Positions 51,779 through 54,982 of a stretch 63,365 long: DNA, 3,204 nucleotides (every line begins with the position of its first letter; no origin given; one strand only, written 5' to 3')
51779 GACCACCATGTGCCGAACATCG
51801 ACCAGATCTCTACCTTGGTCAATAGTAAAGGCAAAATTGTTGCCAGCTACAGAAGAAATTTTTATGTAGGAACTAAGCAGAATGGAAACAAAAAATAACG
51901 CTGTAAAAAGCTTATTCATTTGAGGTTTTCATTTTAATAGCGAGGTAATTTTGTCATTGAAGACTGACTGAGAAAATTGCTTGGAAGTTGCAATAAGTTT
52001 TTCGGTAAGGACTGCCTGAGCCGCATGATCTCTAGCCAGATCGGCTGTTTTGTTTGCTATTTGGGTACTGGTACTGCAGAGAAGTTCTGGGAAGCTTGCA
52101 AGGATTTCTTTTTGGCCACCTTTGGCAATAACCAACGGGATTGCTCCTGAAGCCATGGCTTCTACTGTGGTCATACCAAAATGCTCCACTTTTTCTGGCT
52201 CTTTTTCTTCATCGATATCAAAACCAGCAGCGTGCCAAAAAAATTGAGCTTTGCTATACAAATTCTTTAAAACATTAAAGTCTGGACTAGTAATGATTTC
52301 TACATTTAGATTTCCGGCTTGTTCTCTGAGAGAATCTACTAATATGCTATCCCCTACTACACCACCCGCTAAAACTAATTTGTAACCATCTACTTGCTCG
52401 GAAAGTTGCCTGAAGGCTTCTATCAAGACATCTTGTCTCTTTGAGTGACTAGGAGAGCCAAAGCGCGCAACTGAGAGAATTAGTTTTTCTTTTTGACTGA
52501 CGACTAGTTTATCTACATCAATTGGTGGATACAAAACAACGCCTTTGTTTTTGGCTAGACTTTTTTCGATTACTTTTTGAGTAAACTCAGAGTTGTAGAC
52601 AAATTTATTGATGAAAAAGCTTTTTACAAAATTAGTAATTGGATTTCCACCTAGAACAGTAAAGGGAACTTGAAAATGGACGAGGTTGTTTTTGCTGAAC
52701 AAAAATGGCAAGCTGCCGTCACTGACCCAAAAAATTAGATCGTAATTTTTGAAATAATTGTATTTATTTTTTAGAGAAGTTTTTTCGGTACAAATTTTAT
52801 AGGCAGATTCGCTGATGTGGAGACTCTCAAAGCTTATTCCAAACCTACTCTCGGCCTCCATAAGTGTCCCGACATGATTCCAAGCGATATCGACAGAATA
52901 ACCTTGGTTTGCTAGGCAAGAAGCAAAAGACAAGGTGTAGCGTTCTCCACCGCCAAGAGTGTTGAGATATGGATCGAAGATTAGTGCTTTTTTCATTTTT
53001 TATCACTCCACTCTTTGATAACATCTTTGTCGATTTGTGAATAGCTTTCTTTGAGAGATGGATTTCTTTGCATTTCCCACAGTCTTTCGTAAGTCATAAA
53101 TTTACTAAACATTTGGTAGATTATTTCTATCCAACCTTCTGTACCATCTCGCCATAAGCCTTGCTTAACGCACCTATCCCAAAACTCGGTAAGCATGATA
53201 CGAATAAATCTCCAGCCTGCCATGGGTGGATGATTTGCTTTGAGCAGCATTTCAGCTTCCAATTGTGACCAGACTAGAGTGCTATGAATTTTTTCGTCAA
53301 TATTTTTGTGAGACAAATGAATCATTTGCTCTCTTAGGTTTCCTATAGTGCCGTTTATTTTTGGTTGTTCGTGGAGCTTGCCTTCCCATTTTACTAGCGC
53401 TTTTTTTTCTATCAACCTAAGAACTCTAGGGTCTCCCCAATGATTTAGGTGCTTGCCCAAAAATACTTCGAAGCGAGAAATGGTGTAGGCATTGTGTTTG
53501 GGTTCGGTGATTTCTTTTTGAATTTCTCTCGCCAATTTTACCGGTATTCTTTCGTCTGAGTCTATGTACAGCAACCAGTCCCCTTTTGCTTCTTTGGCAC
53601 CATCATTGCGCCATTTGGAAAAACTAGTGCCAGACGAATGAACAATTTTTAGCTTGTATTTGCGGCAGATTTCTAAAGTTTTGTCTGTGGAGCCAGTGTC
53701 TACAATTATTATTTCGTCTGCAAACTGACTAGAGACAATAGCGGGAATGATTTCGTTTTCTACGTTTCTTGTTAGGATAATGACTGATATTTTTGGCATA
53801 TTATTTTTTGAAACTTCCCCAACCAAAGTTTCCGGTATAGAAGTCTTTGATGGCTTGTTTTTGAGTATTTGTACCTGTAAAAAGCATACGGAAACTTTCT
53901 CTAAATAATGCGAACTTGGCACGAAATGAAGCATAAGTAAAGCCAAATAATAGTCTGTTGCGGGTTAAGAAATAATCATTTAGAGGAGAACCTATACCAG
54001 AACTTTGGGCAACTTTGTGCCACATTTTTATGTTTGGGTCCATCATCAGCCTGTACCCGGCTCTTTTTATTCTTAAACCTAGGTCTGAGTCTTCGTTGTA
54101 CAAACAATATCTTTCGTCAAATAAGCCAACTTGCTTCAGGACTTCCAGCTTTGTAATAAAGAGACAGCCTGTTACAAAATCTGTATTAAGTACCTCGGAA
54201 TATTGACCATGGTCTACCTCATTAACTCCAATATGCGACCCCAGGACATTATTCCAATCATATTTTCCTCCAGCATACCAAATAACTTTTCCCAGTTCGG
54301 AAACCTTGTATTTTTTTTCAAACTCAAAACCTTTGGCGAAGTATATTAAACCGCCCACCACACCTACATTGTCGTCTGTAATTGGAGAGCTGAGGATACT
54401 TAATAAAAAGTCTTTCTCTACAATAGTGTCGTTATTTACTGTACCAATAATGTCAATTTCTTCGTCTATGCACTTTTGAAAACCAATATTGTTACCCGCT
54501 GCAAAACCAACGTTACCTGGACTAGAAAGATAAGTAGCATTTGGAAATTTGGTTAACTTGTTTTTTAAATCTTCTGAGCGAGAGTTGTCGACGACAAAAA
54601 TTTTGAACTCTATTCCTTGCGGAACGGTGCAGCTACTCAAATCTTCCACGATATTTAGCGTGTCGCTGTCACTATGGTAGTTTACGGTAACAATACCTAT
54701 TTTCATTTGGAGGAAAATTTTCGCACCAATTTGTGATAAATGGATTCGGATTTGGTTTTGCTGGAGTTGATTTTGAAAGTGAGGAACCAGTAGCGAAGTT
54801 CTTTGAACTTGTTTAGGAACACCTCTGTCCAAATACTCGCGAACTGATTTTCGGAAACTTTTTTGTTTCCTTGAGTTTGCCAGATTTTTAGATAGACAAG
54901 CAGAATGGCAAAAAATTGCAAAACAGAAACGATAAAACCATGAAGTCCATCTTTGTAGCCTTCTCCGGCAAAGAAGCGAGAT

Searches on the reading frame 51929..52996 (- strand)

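Call 16: search_protein_families(library=pfam, proteins=[window:51929-52996:-], max_evalue=0.001)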
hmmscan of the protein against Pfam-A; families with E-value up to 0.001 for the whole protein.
window:51929-52996:- (355 aa): 3 families
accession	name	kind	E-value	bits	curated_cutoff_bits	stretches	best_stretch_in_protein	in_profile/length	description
PF00534.26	Glycos_transf_1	-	4.1e-16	59.4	26.4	1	163-321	8-156/172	Glycosyl transferases group 1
PF13692.12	Glyco_trans_1_4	-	1.8e-09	38.5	27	1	171-323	2-142/142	Glycosyl transferases group 1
PF13439.12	Glyco_transf_4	-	3e-05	24.5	28.5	1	15-162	2-169/170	Glycosyltransferase Family 4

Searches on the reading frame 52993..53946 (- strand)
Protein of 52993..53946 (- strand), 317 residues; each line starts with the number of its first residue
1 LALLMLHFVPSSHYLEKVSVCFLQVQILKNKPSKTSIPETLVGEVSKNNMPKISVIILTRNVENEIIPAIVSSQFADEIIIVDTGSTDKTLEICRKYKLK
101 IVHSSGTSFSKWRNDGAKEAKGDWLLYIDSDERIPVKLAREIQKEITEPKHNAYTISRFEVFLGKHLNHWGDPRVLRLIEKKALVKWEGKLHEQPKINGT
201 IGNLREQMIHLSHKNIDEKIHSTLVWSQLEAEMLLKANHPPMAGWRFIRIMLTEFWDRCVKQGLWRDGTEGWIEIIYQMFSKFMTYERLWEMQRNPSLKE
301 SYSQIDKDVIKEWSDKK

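Call 16: search_protein_families(library=pfam, proteins=[window:52993-53946:-], max_evalue=0.001)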
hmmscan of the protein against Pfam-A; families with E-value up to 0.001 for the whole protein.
window:52993-53946:- (317 aa): 3 families
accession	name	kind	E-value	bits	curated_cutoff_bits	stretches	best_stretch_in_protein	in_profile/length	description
PF00535.33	Glycos_transf_2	-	6.5e-19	68.9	23.3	1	54-185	1-143/168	Glycosyl transferase family 2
PF13704.12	Glyco_tranf_2_4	-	5.8e-06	27.2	27.5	1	74-135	17-85/98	Glycosyl transferase family 2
PF10111.15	Glyco_tranf_2_2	-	6.1e-05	23.1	27.3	1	55-134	2-94/276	Glycosyltransferase like family 2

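Call 36: search_protein_families(library=ncbifam, proteins=[window:52993-53946:-], max_evalue=0.00001)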
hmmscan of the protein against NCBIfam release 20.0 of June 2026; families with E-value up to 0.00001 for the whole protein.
window:52993-53946:- (317 aa): 4 families
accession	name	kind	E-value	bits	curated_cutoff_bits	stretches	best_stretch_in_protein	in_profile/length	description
TIGR04283.1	glyco_like_mftF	equivalog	1.1e-13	51.3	182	1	53-154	1-105/221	TIGR04283 family arsenosugar biosynthesis glycosyltransferase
NF007482.0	PRK10073.1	equivalog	5.2e-10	38.8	423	1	47-138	2-102/334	glycosyltransferase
TIGR04195.1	S_glycosyl_SunS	equivalog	6.5e-09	35.1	350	1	39-198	45-206/421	SunS family peptide S-glycosyltransferase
NF047683.1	TeichurnBiosyTuaG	equivalog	3.2e-06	27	400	1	48-162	3-126/252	teichuronic acid biosynthesis protein TuaG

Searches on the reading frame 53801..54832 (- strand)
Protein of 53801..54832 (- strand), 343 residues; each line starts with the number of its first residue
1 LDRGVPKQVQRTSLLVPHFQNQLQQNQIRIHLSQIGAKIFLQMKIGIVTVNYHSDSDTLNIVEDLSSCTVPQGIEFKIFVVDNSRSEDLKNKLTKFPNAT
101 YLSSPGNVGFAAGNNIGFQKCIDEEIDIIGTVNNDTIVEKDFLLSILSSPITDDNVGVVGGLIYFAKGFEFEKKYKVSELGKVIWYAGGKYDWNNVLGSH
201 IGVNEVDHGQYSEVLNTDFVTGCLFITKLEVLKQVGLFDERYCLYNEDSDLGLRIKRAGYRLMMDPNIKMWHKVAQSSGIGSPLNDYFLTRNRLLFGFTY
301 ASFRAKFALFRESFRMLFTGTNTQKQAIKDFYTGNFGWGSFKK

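Call 31: search_protein_families(library=pfam, proteins=[window:53801-54832:-], max_evalue=0.001)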
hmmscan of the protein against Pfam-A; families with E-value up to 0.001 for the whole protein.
window:53801-54832:- (343 aa): 4 families
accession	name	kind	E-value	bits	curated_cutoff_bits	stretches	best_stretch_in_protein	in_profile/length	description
PF00535.33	Glycos_transf_2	-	1.6e-08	35.1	23.3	1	73-176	25-128/168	Glycosyl transferase family 2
PF13641.12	Glyco_tranf_2_3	-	4.6e-08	33.8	27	1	46-275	4-214/230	Glycosyltransferase like family 2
PF13632.12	Glyco_trans_2_3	-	0.0004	20.7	27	0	131-299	4-144/198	Glycosyl transferase family group 2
PF13506.12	Glyco_transf_21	-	0.00052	20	21.7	0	204-275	85-157/174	Glycosyl transferase family 21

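Call 36: search_protein_families(library=ncbifam, proteins=[window:53801-54832:-], max_evalue=0.00001)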
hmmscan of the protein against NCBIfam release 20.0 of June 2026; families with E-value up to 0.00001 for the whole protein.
window:53801-54832:- (343 aa): 3 families
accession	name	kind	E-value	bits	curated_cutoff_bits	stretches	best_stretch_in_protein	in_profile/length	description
TIGR01556.1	rhamnosyltran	subfamily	3.7e-16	59.1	200.55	2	214-296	142-235/281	rhamnosyltransferase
TIGR03965.1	mycofact_glyco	equivalog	1.1e-06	27.8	280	0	219-273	228-281/467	mycofactocin biosynthesis glycosyltransferase MftF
NF038299.1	EPS_HpsN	equivalog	3.7e-06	26.2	425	1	48-279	6-227/317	hormogonium polysaccharide biosynthesis glycosyltransferase HpsN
